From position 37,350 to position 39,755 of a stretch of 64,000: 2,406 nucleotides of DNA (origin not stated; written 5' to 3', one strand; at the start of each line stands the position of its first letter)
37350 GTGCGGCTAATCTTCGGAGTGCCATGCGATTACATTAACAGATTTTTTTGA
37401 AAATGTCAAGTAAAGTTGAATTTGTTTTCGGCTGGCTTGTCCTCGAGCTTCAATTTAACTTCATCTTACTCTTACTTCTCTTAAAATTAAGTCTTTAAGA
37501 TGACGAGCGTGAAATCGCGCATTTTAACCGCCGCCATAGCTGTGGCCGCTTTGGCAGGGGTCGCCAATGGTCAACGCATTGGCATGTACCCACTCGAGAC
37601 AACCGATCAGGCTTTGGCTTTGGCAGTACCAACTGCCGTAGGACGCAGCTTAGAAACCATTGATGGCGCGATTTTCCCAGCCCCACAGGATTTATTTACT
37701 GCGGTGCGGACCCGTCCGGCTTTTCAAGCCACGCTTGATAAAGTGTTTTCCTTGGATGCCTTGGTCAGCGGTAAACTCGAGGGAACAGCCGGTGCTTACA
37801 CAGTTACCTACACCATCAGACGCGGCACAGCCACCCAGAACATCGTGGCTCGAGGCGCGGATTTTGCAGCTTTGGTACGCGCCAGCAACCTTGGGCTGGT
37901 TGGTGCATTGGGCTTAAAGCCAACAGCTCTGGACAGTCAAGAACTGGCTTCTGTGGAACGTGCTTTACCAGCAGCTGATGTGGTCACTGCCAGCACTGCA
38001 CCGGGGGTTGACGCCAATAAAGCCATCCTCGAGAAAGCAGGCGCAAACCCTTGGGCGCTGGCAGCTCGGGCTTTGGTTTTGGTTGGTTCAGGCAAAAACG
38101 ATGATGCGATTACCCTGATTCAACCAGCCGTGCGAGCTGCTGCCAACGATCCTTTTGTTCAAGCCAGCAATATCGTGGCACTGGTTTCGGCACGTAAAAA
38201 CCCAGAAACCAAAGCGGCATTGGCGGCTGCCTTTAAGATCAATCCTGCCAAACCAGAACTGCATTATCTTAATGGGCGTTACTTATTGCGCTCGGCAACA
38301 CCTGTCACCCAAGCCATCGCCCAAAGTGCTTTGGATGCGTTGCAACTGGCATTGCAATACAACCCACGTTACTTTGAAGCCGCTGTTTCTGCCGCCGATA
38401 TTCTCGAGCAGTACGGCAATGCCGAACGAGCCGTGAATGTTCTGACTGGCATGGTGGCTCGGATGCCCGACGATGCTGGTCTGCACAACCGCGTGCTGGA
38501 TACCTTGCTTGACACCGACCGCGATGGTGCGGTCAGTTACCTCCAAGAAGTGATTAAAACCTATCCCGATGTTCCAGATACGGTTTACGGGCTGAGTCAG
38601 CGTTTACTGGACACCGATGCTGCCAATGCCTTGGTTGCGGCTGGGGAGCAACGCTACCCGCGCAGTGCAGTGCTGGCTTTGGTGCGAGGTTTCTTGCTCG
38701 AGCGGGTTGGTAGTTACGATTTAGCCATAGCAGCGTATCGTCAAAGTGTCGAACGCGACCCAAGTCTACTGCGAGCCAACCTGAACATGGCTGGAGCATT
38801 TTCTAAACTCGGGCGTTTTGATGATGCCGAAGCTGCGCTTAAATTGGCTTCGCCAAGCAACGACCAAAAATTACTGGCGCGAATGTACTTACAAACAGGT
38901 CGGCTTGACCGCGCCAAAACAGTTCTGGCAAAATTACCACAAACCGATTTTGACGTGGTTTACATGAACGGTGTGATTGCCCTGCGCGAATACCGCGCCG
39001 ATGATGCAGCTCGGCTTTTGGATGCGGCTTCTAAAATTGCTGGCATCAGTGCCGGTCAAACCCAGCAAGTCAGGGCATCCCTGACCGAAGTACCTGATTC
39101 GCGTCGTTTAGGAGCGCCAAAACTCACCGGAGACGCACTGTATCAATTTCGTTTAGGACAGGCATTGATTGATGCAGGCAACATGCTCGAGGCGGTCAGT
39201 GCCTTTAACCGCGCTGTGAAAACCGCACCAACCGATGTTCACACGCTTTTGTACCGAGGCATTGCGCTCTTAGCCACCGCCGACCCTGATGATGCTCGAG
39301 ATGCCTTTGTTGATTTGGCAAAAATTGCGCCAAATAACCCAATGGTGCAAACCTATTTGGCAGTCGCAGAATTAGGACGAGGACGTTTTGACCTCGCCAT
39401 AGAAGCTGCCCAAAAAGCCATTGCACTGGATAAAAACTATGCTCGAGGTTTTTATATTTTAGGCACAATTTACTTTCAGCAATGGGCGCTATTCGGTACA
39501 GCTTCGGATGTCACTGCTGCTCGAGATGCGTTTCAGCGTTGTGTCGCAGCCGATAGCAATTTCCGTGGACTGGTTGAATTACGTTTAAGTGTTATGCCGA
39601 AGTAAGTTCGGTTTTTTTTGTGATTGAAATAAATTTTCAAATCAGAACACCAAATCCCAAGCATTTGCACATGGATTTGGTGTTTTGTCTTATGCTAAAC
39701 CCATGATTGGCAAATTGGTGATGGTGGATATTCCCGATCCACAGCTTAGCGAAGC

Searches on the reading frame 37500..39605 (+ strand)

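Call 74: search_protein_families(library=pfam, proteins=[window:37500-39605:+], max_evalue=0.00001)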
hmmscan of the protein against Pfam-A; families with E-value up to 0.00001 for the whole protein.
window:37500-39605:+ (701 aa): 15 families
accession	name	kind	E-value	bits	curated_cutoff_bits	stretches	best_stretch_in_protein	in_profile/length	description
PF14559.12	TPR_19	-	8e-29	100.2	25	1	404-456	5-57/68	Tetratricopeptide repeat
PF13428.12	TPR_14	-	1.7e-22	78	23.5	0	582-621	3-42/44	Tetratricopeptide repeat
PF07719.23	TPR_2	-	7.7e-22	76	27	0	546-579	1-34/34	Tetratricopeptide repeat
PF13432.12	TPR_16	-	4.3e-20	72.3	32.7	1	551-614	2-65/65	Tetratricopeptide repeat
PF00515.34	TPR_1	-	1.3e-17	63.2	27.8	0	619-647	6-34/34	Tetratricopeptide repeat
PF13181.12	TPR_8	-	5.9e-15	54.5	25.7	0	549-578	4-33/34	Tetratricopeptide repeat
PF13414.12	TPR_11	-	6.1e-14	51.9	26.8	0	627-661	7-41/42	TPR repeat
PF13431.12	TPR_17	-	7.1e-14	51.3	24.4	0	568-600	1-33/34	Tetratricopeptide repeat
PF13174.12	TPR_6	-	8.3e-14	51.7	26.3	0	340-357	15-32/33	Tetratricopeptide repeat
PF13424.12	TPR_12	-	1.6e-10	41.4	30.1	0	395-450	8-71/77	Tetratricopeptide repeat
PF13176.12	TPR_7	-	1e-07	31.9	27.9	0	429-448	4-23/36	Tetratricopeptide repeat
PF23914.1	TPR_CcmH_CycH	-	5.1e-07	30.1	42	1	552-640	56-147/158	Cytochrome c-type biogenesis protein H TPR domain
PF25063.1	ARM_TT21_C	-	6.1e-07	30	35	0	562-659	37-140/209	Tetratricopeptide repeat protein 21 C-terminal ARM domain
PF13429.12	TPR_15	-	4.6e-06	26.7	26.2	0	179-314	141-270/280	Tetratricopeptide repeat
PF12895.13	ANAPC3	-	6.6e-06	26.8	27.2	0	404-448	37-80/82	Anaphase-promoting complex, cyclosome, subunit 3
